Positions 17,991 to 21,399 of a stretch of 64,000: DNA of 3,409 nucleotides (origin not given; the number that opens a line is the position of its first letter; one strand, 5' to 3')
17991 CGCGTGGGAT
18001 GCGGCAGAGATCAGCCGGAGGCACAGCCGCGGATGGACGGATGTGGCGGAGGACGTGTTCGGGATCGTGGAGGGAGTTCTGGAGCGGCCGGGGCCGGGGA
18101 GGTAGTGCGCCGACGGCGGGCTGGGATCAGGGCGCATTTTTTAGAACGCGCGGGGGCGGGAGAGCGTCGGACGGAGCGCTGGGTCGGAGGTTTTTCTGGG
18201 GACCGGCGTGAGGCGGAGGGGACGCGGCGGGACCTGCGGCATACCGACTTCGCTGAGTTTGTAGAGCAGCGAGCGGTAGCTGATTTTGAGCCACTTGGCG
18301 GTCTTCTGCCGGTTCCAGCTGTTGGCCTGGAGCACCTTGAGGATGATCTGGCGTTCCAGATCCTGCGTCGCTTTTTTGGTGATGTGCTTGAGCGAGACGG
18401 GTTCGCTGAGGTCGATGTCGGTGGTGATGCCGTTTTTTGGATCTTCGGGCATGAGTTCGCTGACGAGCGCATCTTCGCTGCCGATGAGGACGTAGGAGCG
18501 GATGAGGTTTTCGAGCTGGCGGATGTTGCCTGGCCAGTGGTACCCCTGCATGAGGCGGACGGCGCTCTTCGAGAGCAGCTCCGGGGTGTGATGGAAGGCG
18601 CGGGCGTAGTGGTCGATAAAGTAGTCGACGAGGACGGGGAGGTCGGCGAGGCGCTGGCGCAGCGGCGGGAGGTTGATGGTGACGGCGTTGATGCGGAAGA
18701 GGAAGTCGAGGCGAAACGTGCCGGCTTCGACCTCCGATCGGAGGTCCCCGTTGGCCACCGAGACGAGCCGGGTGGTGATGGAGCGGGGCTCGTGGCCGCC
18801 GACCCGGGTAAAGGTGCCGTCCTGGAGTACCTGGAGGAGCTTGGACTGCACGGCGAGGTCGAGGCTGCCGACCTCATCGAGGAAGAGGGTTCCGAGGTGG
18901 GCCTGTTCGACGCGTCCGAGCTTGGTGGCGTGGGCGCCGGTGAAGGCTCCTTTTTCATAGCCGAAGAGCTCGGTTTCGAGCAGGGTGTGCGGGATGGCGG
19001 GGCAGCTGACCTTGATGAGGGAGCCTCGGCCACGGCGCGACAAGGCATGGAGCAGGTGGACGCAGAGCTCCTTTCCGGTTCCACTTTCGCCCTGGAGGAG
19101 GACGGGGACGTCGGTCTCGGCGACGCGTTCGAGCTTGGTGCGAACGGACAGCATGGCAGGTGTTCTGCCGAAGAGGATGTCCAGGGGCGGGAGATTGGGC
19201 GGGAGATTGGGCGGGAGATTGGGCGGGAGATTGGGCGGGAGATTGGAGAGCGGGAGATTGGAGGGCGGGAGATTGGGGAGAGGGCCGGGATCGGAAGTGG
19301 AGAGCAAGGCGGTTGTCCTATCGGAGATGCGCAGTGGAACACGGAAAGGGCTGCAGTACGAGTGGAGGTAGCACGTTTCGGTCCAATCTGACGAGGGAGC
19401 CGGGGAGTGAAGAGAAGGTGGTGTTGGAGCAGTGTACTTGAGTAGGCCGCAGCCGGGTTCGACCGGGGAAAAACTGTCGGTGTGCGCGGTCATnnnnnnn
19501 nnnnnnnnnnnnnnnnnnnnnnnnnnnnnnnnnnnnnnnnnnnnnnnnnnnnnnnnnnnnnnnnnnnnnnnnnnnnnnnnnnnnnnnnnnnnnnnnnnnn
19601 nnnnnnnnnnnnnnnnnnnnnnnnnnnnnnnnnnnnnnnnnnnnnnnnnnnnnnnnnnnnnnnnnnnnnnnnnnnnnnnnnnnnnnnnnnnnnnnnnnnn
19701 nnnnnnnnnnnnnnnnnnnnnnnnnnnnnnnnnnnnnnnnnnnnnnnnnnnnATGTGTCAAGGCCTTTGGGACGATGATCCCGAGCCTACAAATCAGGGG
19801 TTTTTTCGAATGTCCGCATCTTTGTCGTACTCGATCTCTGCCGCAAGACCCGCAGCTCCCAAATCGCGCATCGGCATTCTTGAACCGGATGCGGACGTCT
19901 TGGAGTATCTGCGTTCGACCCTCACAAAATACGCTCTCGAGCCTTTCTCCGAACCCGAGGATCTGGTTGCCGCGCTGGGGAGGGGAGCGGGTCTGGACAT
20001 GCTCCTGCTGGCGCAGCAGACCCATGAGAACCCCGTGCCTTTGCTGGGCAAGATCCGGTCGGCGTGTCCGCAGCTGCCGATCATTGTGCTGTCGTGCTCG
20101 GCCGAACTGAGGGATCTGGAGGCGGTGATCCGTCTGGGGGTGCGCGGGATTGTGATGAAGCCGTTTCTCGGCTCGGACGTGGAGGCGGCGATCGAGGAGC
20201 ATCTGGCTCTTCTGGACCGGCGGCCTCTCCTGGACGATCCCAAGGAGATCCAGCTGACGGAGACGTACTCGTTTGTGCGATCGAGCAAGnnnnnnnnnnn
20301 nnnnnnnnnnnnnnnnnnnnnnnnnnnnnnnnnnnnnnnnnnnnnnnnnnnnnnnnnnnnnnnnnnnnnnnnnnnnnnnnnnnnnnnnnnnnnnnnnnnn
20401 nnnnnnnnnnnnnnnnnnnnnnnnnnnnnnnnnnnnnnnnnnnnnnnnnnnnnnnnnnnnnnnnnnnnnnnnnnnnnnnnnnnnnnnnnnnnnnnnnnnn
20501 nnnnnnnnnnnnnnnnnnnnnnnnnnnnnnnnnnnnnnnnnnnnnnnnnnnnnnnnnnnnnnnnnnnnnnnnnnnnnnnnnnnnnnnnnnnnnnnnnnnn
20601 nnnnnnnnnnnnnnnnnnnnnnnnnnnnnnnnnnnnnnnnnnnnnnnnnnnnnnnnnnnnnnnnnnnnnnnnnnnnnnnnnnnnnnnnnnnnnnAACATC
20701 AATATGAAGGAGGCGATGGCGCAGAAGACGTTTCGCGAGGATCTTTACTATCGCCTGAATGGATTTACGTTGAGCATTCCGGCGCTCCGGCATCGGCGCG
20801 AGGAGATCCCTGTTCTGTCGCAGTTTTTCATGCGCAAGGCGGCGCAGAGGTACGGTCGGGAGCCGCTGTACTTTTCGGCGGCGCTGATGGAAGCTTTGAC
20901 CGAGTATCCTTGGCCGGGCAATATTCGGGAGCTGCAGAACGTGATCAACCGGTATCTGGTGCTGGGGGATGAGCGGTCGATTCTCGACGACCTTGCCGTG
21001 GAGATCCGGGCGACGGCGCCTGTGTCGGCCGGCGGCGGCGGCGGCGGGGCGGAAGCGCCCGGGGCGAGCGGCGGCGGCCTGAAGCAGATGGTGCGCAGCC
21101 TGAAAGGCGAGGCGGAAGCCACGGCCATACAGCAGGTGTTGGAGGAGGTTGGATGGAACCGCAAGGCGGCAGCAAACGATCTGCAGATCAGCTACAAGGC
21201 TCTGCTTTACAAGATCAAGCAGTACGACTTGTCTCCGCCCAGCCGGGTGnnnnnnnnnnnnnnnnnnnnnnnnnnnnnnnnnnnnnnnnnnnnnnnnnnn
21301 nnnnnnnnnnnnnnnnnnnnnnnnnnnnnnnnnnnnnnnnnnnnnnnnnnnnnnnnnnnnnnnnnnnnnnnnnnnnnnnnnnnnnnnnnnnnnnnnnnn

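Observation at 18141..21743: Divergent pair of phosphorylation-independent sigma-54 activators plus a DUF6982-like partner inside the exosortase EPS locus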

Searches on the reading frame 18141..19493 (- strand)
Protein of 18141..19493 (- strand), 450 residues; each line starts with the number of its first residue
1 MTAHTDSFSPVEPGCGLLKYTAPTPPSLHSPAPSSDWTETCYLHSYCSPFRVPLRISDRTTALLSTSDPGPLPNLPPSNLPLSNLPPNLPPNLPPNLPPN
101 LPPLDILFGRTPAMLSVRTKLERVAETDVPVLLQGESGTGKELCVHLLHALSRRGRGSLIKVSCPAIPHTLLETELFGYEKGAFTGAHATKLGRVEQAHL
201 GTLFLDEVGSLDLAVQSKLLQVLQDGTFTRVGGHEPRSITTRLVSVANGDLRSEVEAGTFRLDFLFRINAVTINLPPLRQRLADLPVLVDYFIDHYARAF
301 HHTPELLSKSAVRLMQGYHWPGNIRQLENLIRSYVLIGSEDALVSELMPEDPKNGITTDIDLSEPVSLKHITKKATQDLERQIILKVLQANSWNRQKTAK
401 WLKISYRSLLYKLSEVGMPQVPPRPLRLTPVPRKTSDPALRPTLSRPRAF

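Call 3: search_protein_families(library=pfam, proteins=[window:18141-19493:-], max_evalue=0.01)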
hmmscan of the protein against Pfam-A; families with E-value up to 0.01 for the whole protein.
window:18141-19493:- (450 aa): 8 families
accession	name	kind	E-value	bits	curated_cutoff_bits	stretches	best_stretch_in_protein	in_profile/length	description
PF00158.32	Sigma54_activat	-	7e-58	195.5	20.2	1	108-273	2-167/168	Sigma-54 interaction domain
PF25601.1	AAA_lid_14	-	4.7e-18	65.2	27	1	279-353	1-75/87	AAA+ ATPase lid domain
PF14532.12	Sigma54_activ_2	-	1.3e-17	64.7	25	1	108-278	1-138/138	Sigma-54 interaction domain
PF02954.25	HTH_8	-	4.6e-09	36.3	22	1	378-414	4-40/42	Bacterial regulatory protein, Fis family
PF07728.20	AAA_5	-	0.00023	21.6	22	1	130-240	1-107/139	AAA domain (dynein-related subfamily)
PF01078.27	Mg_chelatase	-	0.0019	18.1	20.3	0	186-227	93-134/207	Magnesium chelatase, subunit ChlI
PF13191.12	AAA_16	-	0.0041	18.1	32.6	1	107-183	2-85/167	AAA ATPase domain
PF07724.20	AAA_2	-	0.0043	17.5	27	1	131-233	6-109/166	AAA domain (Cdc48 subfamily)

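Call 4: search_protein_families(library=ncbifam, proteins=[window:18141-19493:-], max_evalue=0.01)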
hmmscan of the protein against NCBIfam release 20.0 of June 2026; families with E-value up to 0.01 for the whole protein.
window:18141-19493:- (450 aa): 29 families (the best 25 are shown)
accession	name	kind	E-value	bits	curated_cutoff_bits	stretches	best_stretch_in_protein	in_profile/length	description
NF008469.0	PRK11361.1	equivalog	1.8e-84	284.1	714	1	109-418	147-456/461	acetoacetate metabolism transcriptional regulator AtoC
NF041552.1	TF_PrdR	equivalog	1.9e-83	280.7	795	1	107-415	269-575/577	sigma-54 dependent transcriptional regulator PrdR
TIGR01817.1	nifA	equivalog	8.6e-81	272.3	528.85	1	105-401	196-512/534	nif-specific transcriptional activator NifA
TIGR01818.1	ntrC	equivalog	9e-80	268.7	558.6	1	107-350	136-380/463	nitrogen regulation protein NR(I)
NF050807.1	TransRegFlbDCaul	equivalog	5.5e-78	262.8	750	1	109-415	122-437/454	sigma-54-dependent transcriptional regulator FlbD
TIGR02915.1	PEP_resp_reg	equivalog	6.3e-78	262.6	502.6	1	107-413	141-438/445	PEP-CTERM-box response regulator transcription factor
NF003451.0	PRK05022.1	equivalog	2.8e-77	260.6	476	1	107-410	192-501/512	nitric oxide reductase transcriptional regulator NorR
TIGR02974.1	phageshock_pspF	equivalog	3e-74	250.2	443.55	1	108-344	2-240/336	phage shock protein operon transcriptional activator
NF038308.1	RNA_repair_RtcR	equivalog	7e-74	249.6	650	1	109-408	184-503/530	RNA repair transcriptional activator RtcR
NF041906.1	V4R_TF_MobR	exception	1.7e-68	231.4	999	1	110-414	237-542/544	phenol degradation transcriptional regulator MobR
NF008176.1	PRK10923.1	equivalog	1e-66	225.5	620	1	106-351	139-385/469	nitrogen regulation protein NR(I)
TIGR02329.1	propionate_PrpR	equivalog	1.4e-65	221.9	499.2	1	105-412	212-523/526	propionate catabolism operon regulatory protein PrpR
NF051870.1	NAssimRespRegNtrX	equivalog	6.8e-63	213.1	600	1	107-417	141-451/452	nitrogen assimilation response regulator NtrX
NF011958.0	PRK15429.1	equivalog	1.7e-62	212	830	1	107-389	381-654/692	formate hydrogenlyase transcriptional activator FlhA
NF007689.0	PRK10365.1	equivalog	2e-62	211.4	760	1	108-414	142-440/441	sigma-54-dependent response regulator transcription factor ZraR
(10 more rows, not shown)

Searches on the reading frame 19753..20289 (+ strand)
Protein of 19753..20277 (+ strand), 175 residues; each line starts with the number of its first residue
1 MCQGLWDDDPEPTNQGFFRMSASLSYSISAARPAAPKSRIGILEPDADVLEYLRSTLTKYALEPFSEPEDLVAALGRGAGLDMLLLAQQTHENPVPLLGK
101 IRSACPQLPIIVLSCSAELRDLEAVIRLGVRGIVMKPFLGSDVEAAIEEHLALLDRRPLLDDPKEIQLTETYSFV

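Call 11: search_solved_structures(query=window:19753-20277:+, max_evalue=10, show_alignments=5)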
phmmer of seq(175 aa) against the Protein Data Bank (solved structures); distinct sequences matched with E-value up to 10: 80 (the best 60 are shown).
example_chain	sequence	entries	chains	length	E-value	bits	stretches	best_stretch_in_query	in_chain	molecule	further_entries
3eod_A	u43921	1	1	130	0.00073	23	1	88-138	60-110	Protein hnr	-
7l9c_A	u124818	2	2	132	0.00075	23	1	88-138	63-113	Regulator of RpoS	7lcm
1udr_A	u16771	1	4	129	0.0015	22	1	52-147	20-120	CHEY PROTEIN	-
6od1_A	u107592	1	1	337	0.0027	21.2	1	88-138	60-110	Regulator of RpoS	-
6z4c_A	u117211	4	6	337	0.0029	21.1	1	89-138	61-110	Regulator of RpoS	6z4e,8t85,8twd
2chy_A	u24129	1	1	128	0.0042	20.6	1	51-147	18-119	CHEY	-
2fka_A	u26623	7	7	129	0.0043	20.5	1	51-147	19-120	Chemotaxis protein cheY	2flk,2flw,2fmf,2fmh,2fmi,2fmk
2che_A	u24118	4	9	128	0.0043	20.5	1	51-147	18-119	CHEY | Chemotaxis protein cheY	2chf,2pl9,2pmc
1e6m_A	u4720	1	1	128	0.0056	20.1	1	51-147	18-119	CHEMOTAXIS PROTEIN CHEY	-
3ffx_A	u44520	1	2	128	0.0083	19.6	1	43-147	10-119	Chemotaxis protein cheY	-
3fft_A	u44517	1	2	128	0.0091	19.5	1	43-147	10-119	Chemotaxis protein cheY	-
8wiw_h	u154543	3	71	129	0.0094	19.4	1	51-147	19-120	Chemotaxis protein CheY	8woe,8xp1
3fgz_A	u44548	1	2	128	0.0098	19.4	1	43-147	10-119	Chemotaxis protein cheY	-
1c4w_A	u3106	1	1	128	0.011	19.1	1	51-147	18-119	CHEMOTAXIS PROTEIN CHEY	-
1mih_A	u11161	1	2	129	0.012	19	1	51-147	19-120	Chemotaxis protein cheY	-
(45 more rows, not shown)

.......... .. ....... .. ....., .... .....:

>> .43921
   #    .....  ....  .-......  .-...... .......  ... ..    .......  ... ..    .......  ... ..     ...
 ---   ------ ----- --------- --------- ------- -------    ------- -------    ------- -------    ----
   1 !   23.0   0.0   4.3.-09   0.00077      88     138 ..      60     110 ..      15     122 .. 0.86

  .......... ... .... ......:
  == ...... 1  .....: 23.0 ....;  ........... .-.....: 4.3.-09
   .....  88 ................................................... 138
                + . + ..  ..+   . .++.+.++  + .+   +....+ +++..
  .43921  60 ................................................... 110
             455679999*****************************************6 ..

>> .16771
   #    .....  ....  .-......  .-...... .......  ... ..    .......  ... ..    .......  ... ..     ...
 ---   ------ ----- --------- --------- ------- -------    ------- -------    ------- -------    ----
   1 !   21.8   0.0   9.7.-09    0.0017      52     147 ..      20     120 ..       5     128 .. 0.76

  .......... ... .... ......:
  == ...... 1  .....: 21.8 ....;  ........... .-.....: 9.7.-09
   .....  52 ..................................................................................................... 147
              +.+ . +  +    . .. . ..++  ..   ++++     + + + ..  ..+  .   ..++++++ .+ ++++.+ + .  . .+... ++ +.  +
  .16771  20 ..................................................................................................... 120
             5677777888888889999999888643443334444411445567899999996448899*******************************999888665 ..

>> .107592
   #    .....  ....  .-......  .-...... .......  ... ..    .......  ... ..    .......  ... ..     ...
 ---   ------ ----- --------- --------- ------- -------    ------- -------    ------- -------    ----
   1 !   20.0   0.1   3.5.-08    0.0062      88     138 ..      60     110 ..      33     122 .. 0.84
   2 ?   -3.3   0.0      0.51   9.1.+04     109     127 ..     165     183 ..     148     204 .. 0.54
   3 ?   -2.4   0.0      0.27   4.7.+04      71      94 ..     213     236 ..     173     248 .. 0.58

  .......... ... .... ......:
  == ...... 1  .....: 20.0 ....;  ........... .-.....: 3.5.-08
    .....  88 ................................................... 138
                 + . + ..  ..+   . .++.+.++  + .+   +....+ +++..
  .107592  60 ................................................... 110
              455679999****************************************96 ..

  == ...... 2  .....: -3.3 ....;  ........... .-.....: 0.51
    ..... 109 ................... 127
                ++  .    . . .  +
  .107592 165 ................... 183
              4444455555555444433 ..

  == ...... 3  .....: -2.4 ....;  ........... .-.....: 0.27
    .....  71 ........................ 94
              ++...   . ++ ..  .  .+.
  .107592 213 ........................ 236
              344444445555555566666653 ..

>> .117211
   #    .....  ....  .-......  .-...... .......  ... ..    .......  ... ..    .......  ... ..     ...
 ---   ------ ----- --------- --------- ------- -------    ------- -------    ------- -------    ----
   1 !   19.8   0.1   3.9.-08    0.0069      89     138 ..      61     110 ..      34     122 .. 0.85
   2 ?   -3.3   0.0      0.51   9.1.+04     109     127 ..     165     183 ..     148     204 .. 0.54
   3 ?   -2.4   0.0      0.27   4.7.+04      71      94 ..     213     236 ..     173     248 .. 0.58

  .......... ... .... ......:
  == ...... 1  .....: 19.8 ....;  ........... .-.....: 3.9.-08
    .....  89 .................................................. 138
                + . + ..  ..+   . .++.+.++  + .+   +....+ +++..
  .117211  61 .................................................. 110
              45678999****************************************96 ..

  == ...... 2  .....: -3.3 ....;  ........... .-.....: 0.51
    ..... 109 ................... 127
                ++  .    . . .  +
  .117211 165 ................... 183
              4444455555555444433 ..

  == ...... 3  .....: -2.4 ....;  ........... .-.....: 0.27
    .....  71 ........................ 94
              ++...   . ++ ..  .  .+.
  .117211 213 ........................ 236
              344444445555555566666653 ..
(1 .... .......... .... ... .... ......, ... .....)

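Call 85: predict_structure(alignment_id=A2)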
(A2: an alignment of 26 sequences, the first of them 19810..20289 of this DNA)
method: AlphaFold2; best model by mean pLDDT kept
length: 160 residues; sequences in the alignment: 26
mean_pLDDT: 80.3   pTM: 0.71
mean pLDDT of the five models: 80.3, 79.5, 78.4, 78.4, 78.0
residues with pLDDT >= 90: 89; 70-90: 28; 50-70: 11; < 50: 32
segments of 3 or more residues with pLDDT < 50: 1-14, 139-149, 156-160
pLDDT, mean of each block of 10 residues (from residue 1): 46 67 94 96 94 93 92 86 95 81 89 91 95 72 46 48
secondary structure, 60 per line:
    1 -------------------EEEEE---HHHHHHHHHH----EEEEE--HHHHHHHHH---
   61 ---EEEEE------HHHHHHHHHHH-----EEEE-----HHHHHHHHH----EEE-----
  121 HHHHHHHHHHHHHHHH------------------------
elements in order: E20-24 H28-37 E42-46 H49-57 E64-68 H75-85 E91-94 H100-108 E113-115 H121-136

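Call 88: fold_search(model_id=the predicted structure, library=pdb)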
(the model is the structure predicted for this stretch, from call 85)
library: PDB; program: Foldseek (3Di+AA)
matches with E <= 10: 1892; with E <= 0.001: 555
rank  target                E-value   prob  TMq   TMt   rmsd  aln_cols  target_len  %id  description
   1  3crn_A                3.6e-08  1.00  0.66  0.81   2.2       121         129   21  Crystal structure of response regulator receiver domain protein (CheY-like) from Methanospirillum hungatei JF-1 (released 2008-04-22)
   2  8p6f_B                8.5e-08  1.00  0.67  0.22   2.3       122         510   17  Crystal structure of PorX-Fj (released 2024-04-03)
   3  3q9s                  8.5e-08  1.00  0.64  0.49   2.2       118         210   24  Crystal structure of rra(1-215) from Deinococcus Radiodurans (released 2012-01-11)
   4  8thp_A                1.1e-07  1.00  0.67  0.23   2.1       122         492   17  PorX phosphatase null mutant (T271V) (released 2024-04-17)
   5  1srr_A                1.4e-07  1.00  0.64  0.83   2.2       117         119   16  CRYSTAL STRUCTURE OF A PHOSPHATASE RESISTANT MUTANT OF SPORULATION RESPONSE REGULATOR SPO0F FROM BACILLUS SUBTILIS (released 1997-04-21)
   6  3fft_A                1.4e-07  1.00  0.65  0.79   2.7       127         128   18  Crystal Structure of CheY double mutant F14E, E89R complexed with BeF3- and Mn2+ (released 2009-09-22)
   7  3myy_A                1.7e-07  1.00  0.64  0.78   2.7       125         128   18  Structure of E. Coli CheY mutant A113P bound to Beryllium fluoride (released 2011-05-11)
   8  8ted_B                1.8e-07  1.00  0.66  0.22   2.3       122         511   17  PorX primitive orthorhombic crystal form (released 2024-04-17)
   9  8tff_A                2.2e-07  1.00  0.67  0.22   2.2       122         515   17  PorX with BeF3 phosphate analog (released 2024-04-17)
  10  7pva_D                2.2e-07  1.00  0.66  0.22   2.2       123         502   17  1.9 Angstrom crystal structure of dimeric PorX, co-crystallized in the presence of zinc (released 2022-12-14)
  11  3rvr_A                2.2e-07  1.00  0.65  0.78   2.8       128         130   20  Structure of the CheYN59D/E89R Molybdate complex (released 2012-05-09)
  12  3rvj_A                2.3e-07  1.00  0.65  0.78   2.8       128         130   20  Structure of the CheY-BeF3 Complex with substitutions at 59 and 89: N59D and E89Q (released 2012-05-09)
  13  8tff_B                2.5e-07  1.00  0.66  0.22   2.0       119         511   18  PorX with BeF3 phosphate analog (released 2024-04-17)
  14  7pva_B                2.5e-07  1.00  0.67  0.22   2.2       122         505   16  1.9 Angstrom crystal structure of dimeric PorX, co-crystallized in the presence of zinc (released 2022-12-14)
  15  8ted_A                2.5e-07  1.00  0.67  0.22   2.3       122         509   17  PorX primitive orthorhombic crystal form (released 2024-04-17)
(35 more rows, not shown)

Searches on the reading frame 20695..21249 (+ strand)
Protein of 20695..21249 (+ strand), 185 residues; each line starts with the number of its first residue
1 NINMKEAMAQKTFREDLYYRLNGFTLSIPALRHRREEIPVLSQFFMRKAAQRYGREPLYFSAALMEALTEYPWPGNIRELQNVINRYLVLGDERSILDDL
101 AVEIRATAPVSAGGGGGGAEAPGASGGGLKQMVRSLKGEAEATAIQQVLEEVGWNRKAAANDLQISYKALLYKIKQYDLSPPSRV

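Call 64: search_solved_structures(query=window:20695-21249:+, max_evalue=0.001, show_alignments=5)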
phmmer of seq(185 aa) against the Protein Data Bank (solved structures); distinct sequences matched with E-value up to 0.001: 35.
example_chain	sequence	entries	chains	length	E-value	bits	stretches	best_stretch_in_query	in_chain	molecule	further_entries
6iy8_A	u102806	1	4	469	1.1e-23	87.7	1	4-96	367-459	Positive regulator CapR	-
4l4u_A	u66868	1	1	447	1.2e-23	87.5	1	1-179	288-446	Transcriptional regulator (NtrC family)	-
1ojl_A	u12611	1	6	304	2.3e-22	83.3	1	5-174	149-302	TRANSCRIPTIONAL REGULATORY PROTEIN ZRAR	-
3m0e_A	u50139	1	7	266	3.7e-20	76.2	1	1-93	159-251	Transcriptional regulator (NtrC family)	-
1ny6_A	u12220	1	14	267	3.8e-20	76.1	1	1-93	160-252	transcriptional regulator (NtrC family)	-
4ly6_A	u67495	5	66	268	3.8e-20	76.1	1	1-93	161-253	Transcriptional regulator (NtrC family)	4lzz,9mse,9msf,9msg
1ny5_A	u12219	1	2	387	7.8e-20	75.1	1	1-93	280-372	transcriptional regulator (NtrC family)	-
26jl_A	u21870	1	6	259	8.5e-19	71.7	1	3-92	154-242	Flagellar regulatory protein A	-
5m7n_A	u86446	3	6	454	5.3e-18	69.1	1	3-95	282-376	Nitrogen assimilation regulatory protein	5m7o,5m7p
9qq6_C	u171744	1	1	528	9.2e-18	68.4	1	7-101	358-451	Nif-specific regulatory protein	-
8p53_C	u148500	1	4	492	9.7e-17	65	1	3-180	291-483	Transcriptional regulator FleQ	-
3dzd_A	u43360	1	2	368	2.5e-16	63.7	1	1-92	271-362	Transcriptional regulator (NtrC family)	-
4qhs_A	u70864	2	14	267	2.7e-16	63.6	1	3-96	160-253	Flagellar regulatory protein C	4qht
5exx_A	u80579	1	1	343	1.8e-15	60.9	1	3-90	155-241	Transcriptional regulator FleQ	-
6lua_A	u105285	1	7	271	1.9e-15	60.8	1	3-96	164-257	Flagellar regulatory protein C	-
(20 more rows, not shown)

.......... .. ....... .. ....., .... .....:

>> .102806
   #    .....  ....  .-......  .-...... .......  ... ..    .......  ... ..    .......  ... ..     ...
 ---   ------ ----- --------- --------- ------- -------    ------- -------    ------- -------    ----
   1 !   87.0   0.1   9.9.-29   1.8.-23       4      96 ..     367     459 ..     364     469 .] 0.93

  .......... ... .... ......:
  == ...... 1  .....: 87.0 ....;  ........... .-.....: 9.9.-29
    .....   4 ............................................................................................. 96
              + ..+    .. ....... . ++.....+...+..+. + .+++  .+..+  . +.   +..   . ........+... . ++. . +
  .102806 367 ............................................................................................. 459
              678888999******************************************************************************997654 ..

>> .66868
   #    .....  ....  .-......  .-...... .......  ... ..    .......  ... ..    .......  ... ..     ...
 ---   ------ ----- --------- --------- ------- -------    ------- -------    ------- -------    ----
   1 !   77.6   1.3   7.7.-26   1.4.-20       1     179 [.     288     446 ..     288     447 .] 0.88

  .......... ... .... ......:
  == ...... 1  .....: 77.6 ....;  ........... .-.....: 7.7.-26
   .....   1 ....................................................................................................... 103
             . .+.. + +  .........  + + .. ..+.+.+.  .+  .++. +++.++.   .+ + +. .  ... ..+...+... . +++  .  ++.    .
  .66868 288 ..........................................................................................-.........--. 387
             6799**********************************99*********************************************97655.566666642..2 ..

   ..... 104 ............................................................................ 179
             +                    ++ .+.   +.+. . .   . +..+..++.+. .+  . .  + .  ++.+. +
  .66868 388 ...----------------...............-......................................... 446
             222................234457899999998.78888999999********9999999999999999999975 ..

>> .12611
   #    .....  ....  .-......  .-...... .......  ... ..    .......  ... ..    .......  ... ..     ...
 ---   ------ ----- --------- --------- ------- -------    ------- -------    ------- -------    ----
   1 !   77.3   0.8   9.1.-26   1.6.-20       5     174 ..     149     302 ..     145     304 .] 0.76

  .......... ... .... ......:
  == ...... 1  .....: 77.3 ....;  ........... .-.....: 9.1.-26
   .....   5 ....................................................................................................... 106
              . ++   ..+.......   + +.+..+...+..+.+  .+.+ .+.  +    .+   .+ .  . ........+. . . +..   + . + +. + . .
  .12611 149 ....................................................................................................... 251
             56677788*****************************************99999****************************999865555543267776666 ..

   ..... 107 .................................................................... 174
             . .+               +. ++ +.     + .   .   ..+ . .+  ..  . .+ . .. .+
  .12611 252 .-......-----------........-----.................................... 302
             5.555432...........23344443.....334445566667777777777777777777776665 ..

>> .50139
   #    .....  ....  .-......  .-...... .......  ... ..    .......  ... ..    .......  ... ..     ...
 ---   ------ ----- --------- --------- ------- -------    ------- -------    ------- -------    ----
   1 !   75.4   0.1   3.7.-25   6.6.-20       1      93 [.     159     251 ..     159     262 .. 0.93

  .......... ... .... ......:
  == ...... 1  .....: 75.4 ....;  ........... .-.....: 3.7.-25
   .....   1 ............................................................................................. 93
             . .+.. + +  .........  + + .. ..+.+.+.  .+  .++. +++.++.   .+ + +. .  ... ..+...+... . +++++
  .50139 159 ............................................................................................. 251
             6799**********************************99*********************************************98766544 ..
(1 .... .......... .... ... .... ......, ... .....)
